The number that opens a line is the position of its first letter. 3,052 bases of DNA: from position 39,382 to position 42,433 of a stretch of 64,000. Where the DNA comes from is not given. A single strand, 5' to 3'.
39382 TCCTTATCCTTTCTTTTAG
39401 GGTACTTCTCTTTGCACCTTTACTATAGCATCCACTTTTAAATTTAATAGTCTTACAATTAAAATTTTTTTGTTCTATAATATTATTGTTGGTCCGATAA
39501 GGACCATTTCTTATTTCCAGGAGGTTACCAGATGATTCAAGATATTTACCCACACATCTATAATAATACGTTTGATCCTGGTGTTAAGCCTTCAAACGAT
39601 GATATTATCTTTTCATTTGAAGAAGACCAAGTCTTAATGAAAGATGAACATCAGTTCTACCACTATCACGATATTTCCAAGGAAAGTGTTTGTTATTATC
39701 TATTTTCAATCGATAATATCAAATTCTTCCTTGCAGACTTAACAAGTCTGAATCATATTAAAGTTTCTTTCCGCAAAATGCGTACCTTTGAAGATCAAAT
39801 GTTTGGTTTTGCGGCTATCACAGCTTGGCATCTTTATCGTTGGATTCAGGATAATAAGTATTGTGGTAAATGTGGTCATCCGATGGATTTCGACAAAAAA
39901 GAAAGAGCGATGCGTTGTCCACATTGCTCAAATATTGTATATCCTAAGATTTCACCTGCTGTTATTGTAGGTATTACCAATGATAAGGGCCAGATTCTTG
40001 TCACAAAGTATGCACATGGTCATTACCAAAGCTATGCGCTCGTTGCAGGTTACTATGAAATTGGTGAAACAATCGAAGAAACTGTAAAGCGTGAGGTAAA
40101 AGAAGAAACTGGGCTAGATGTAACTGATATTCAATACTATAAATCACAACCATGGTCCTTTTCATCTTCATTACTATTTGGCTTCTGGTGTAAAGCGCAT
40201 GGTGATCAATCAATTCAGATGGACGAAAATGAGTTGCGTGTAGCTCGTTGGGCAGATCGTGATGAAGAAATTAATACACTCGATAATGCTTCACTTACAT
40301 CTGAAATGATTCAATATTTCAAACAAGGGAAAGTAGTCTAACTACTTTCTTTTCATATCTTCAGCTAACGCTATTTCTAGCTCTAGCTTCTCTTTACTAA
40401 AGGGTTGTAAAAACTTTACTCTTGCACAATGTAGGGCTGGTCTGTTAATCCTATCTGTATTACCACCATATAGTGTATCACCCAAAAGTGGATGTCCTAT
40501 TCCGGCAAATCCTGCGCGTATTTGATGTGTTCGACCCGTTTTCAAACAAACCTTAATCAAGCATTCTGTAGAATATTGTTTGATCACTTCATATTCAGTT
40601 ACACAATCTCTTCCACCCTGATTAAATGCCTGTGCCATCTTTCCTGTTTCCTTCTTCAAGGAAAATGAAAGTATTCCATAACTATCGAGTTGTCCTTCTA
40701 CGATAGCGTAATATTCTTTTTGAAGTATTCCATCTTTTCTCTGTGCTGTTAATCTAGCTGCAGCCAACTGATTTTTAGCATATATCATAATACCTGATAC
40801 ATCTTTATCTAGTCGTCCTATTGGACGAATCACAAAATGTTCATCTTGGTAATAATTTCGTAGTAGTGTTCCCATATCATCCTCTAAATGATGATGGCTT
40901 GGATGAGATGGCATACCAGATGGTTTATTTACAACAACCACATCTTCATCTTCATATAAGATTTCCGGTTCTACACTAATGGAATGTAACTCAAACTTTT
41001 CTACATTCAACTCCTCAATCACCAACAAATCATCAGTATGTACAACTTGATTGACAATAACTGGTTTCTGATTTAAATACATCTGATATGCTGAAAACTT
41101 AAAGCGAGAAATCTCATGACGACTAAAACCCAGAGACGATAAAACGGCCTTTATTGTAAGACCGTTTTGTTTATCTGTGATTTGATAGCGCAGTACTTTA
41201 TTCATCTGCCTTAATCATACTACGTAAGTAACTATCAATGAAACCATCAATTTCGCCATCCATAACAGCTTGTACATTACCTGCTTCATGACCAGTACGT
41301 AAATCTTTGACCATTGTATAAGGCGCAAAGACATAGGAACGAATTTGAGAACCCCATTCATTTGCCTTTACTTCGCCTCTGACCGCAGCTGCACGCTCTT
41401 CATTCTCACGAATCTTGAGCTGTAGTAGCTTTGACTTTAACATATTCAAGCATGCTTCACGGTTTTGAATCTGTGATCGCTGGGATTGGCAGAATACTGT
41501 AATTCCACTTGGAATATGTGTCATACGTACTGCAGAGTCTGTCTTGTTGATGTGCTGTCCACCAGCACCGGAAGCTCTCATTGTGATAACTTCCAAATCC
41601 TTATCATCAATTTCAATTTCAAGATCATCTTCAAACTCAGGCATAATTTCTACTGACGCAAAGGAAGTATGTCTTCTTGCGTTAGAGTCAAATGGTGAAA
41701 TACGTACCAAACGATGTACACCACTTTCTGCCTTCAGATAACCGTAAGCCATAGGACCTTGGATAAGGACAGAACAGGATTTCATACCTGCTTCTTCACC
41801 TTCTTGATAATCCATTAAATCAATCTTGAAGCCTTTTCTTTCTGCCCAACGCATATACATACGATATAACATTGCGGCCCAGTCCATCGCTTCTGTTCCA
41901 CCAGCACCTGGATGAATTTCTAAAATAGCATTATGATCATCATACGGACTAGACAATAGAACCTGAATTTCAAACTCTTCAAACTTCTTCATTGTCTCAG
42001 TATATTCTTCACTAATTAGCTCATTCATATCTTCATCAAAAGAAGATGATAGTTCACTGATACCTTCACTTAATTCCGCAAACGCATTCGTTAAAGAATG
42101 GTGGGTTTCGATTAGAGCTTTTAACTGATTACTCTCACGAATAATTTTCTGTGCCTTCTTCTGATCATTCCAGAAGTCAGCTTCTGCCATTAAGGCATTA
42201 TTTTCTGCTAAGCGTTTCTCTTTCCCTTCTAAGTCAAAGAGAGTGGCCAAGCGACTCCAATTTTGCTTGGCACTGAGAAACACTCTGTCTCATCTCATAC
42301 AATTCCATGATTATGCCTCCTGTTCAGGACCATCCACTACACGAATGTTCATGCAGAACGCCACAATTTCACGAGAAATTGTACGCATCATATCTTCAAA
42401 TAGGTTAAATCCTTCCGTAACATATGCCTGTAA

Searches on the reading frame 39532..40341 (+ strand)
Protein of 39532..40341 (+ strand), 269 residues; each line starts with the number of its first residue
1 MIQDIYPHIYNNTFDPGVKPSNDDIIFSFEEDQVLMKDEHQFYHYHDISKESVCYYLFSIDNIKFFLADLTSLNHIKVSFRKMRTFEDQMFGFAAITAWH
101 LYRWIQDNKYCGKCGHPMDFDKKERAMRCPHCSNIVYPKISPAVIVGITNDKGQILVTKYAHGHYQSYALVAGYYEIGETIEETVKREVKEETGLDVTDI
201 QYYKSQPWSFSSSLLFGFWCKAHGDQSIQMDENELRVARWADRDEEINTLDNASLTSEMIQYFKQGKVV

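Call 45: search_protein_families(library=pfam, proteins=[window:39532-40341:+], max_evalue=0.00001)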
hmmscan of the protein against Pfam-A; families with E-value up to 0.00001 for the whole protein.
window:39532-40341:+ (269 aa): 2 families
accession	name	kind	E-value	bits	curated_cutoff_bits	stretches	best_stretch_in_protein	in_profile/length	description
PF00293.34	NUDIX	-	2.8e-18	66.6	21.1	1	142-252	4-123/134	NUDIX domain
PF09297.16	Zn_ribbon_NUD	-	9.2e-11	41.7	24.8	1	108-137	3-32/32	NADH pyrophosphatase zinc ribbon domain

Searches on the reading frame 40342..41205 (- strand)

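Call 45: search_protein_families(library=pfam, proteins=[window:40342-41205:-], max_evalue=0.00001)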
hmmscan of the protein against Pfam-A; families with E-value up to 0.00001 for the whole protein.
window:40342-41205:- (287 aa): 1 family
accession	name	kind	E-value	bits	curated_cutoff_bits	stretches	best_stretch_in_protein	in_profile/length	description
PF00849.27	PseudoU_synth_2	-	8.7e-32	110.9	26.8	1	88-233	1-150/152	RNA pseudouridylate synthase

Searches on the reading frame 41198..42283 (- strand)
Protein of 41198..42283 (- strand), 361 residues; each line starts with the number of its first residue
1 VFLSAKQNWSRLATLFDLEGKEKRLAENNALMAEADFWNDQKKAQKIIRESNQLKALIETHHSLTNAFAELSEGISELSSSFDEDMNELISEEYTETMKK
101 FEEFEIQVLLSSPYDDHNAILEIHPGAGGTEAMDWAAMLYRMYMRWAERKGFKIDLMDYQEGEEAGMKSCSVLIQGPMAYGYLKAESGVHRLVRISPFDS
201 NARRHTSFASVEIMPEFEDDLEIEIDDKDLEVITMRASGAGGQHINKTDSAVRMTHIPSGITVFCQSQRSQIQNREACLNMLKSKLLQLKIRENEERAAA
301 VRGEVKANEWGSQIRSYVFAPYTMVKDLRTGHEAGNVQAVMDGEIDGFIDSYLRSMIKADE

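Call 45: search_protein_families(library=pfam, proteins=[window:41198-42283:-], max_evalue=0.00001)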
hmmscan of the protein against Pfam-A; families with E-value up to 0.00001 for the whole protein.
window:41198-42283:- (361 aa): 2 families
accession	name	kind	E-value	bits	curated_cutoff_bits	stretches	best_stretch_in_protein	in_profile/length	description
PF03462.23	PCRF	-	1.5e-63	214.6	24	1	22-211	2-194/194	PCRF domain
PF00472.26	RF-1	-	6.8e-40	136.1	35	1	220-329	2-116/116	RF-1 domain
